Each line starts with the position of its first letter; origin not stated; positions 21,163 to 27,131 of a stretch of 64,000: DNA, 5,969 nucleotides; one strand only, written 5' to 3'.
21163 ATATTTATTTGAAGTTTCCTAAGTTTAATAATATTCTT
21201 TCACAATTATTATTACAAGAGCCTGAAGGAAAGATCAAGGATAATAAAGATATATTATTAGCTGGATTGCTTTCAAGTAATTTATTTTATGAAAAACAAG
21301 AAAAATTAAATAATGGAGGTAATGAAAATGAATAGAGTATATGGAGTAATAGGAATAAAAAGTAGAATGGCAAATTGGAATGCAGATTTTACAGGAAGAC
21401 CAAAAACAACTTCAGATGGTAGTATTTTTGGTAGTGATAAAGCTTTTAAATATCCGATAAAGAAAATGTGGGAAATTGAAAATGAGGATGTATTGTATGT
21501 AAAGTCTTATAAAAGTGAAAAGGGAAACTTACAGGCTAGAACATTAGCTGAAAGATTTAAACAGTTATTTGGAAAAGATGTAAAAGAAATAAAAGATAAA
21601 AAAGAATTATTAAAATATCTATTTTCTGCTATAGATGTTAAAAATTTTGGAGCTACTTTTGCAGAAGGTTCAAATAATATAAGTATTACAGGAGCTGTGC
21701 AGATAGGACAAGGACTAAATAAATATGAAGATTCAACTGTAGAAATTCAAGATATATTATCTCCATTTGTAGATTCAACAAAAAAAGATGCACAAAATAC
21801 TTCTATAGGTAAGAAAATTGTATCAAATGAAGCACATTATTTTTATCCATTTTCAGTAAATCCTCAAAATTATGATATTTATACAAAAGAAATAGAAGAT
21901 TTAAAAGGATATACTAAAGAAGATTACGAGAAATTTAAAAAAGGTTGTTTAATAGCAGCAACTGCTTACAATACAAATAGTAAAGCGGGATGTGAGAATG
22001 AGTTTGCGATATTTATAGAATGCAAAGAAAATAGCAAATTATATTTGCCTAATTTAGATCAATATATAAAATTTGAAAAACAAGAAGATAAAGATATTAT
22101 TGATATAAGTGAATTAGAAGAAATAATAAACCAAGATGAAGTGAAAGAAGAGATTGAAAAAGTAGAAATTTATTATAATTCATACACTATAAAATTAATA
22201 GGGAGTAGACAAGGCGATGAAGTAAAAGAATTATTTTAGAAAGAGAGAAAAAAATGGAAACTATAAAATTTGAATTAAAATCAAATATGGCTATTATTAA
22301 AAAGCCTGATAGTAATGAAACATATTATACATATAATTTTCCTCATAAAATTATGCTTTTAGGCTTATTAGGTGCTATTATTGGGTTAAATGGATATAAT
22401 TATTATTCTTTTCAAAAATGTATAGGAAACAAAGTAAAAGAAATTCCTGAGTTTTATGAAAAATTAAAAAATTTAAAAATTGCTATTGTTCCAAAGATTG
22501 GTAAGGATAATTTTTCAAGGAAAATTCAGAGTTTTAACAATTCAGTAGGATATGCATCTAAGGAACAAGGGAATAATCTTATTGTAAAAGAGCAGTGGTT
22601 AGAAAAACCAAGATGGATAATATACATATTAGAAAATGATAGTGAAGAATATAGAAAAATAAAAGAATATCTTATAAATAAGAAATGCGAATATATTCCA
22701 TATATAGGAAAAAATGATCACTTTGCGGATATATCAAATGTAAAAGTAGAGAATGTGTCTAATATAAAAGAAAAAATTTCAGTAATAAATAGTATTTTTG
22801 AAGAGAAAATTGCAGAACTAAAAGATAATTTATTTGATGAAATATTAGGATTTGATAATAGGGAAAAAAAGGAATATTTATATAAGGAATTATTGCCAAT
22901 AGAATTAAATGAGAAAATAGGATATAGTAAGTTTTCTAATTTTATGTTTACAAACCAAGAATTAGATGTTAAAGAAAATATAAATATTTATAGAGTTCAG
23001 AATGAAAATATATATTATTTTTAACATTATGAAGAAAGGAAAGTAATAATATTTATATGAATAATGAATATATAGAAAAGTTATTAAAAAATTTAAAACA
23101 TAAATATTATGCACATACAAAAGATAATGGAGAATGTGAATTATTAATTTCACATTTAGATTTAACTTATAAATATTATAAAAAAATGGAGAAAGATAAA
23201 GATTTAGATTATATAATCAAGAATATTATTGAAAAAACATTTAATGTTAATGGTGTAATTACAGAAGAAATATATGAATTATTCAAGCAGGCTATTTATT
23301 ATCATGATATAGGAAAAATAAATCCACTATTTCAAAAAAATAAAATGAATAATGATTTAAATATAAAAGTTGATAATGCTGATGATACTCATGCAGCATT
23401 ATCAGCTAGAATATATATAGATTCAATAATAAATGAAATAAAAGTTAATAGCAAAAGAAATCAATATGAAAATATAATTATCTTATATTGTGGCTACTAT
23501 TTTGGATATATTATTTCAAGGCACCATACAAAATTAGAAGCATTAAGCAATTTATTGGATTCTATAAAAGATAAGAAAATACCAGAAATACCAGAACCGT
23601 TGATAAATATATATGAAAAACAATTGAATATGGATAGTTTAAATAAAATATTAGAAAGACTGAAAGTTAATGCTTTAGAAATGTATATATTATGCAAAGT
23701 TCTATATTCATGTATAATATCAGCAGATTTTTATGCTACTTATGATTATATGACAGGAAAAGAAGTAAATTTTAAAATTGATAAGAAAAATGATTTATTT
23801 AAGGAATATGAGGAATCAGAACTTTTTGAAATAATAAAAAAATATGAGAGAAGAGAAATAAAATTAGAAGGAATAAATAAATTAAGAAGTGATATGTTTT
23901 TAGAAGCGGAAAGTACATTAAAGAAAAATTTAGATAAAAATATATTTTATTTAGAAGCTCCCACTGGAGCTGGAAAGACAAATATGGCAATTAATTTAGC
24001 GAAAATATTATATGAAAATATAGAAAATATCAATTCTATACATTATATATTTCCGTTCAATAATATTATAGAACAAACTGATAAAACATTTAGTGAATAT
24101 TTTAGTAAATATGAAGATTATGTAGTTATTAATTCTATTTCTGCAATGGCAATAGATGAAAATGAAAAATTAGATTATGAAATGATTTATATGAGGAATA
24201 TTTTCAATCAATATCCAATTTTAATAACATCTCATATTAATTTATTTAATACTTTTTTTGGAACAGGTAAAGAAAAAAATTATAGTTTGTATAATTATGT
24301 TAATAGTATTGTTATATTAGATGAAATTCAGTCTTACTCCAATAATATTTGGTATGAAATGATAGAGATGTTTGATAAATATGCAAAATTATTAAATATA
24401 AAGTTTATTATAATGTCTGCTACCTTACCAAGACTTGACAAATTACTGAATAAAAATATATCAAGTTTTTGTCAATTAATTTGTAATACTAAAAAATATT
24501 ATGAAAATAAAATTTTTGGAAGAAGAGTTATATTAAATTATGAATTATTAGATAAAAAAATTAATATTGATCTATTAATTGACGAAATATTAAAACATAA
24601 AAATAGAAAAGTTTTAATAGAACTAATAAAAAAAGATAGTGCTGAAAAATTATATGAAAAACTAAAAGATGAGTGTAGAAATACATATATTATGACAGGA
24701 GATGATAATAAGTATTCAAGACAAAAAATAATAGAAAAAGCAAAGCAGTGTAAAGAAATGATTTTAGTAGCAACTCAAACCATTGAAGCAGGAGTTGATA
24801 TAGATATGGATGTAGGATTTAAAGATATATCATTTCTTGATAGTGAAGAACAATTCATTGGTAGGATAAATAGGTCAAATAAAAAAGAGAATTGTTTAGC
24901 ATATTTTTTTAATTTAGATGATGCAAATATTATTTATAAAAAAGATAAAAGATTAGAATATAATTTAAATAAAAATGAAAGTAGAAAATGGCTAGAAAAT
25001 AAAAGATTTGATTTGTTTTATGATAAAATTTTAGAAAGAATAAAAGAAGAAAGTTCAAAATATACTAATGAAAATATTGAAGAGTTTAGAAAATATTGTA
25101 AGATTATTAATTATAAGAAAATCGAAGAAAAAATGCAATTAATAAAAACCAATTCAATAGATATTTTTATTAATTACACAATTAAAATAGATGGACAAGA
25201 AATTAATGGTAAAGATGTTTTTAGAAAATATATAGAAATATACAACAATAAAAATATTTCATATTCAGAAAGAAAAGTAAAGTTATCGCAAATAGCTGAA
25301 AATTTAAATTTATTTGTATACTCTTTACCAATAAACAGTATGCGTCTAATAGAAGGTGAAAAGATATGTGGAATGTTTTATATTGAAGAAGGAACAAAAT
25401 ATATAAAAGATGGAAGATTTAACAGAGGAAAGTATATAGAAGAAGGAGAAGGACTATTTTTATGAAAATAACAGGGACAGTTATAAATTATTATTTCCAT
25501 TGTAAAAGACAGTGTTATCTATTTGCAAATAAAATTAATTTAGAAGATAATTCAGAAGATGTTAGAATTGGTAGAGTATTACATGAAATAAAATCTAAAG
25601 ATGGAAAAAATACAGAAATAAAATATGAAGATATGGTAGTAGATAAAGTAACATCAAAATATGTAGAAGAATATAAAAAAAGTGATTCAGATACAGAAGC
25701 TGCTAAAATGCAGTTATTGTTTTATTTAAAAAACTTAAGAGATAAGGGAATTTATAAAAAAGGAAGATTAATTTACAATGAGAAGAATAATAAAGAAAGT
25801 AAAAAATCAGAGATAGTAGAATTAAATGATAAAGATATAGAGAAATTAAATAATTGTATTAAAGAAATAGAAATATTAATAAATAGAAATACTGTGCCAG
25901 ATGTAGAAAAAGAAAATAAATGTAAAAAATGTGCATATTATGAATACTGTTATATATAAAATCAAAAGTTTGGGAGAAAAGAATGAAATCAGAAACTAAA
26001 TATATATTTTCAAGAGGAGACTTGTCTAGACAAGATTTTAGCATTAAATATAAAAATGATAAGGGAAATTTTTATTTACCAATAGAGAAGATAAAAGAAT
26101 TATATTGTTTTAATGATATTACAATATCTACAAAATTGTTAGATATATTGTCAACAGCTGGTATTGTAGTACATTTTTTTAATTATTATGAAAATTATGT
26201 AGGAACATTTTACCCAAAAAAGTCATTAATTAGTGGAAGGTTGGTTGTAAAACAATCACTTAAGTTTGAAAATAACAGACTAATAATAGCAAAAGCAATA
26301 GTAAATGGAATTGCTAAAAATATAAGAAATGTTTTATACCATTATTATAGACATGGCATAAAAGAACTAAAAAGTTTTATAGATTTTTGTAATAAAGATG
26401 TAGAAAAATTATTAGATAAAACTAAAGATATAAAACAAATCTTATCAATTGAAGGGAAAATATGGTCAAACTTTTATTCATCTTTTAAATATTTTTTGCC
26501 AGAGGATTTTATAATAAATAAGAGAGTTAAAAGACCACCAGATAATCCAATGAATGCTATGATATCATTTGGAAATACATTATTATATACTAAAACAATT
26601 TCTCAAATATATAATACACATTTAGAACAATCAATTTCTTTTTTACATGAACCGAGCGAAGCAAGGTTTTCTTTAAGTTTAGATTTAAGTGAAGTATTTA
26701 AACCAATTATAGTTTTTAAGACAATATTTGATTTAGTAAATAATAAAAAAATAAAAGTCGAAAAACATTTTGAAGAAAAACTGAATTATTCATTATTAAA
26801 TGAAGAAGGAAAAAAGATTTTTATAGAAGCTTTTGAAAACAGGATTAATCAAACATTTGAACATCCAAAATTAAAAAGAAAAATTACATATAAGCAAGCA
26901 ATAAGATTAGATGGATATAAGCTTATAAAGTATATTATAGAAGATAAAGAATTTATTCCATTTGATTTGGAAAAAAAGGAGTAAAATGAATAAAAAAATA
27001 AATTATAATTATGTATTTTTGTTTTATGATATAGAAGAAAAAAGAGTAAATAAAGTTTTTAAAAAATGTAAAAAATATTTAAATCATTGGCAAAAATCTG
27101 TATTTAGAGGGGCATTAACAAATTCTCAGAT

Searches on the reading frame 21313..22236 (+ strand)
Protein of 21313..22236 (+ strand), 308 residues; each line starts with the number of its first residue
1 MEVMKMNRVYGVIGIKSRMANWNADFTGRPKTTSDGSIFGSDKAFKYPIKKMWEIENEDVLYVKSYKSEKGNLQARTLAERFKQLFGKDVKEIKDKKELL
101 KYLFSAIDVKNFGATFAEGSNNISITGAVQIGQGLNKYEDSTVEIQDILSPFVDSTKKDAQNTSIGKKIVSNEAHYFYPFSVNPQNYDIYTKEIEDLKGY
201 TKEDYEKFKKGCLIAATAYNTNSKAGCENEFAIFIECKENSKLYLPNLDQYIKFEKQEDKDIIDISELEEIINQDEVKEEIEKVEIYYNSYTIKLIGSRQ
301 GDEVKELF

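Call 69: search_protein_families(library=pfam, proteins=[window:21313-22236:+], max_evalue=0.00001)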
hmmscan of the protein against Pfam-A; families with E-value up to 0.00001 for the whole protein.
window:21313-22236:+ (308 aa): 1 family
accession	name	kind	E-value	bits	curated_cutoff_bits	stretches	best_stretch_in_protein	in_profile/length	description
PF05107.17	Cas_Cas7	-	8.1e-41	140.7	33.2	1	7-264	1-240/249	CRISPR-associated protein Cas7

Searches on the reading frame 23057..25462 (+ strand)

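Call 69: search_protein_families(library=pfam, proteins=[window:23057-25462:+], max_evalue=0.00001)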
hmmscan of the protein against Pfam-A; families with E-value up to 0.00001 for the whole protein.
window:23057-25462:+ (802 aa): 4 families
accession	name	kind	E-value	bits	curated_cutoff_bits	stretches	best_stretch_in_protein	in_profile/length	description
PF00270.35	DEAD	-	9e-13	48.7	26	1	295-459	15-163/167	DEAD/DEAH box helicase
PF22590.2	Cas3-like_C_2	-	1.1e-11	45.4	27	1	525-608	11-105/106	CRISPR-associated nuclease/helicase Cas3, C-terminal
PF04851.21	ResIII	-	4.9e-10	40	22.5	1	292-457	21-162/164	Type III restriction enzyme, res subunit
PF00271.37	Helicase_C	-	6.4e-09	36.5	23.5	1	504-606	3-108/110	Helicase conserved C-terminal domain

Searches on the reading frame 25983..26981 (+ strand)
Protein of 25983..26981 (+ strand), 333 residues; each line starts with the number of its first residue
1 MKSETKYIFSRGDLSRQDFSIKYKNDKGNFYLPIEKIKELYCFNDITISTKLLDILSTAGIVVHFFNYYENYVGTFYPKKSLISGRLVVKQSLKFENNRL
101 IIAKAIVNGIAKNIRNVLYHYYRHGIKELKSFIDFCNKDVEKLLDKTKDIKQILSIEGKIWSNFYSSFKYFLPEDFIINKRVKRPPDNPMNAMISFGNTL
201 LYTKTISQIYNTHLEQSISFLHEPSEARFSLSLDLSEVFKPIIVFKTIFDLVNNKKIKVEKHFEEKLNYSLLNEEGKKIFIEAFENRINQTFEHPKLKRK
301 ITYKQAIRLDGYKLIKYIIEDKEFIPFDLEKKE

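Call 71: search_protein_families(library=pfam, proteins=[window:25983-26981:+], max_evalue=0.00001)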
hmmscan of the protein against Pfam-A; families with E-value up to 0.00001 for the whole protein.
window:25983-26981:+ (333 aa): 1 family
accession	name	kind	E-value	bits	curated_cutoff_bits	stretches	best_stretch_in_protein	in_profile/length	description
PF01867.21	Cas_Cas1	-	2.8e-78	263.4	22.3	1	7-285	2-282/283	CRISPR associated protein Cas1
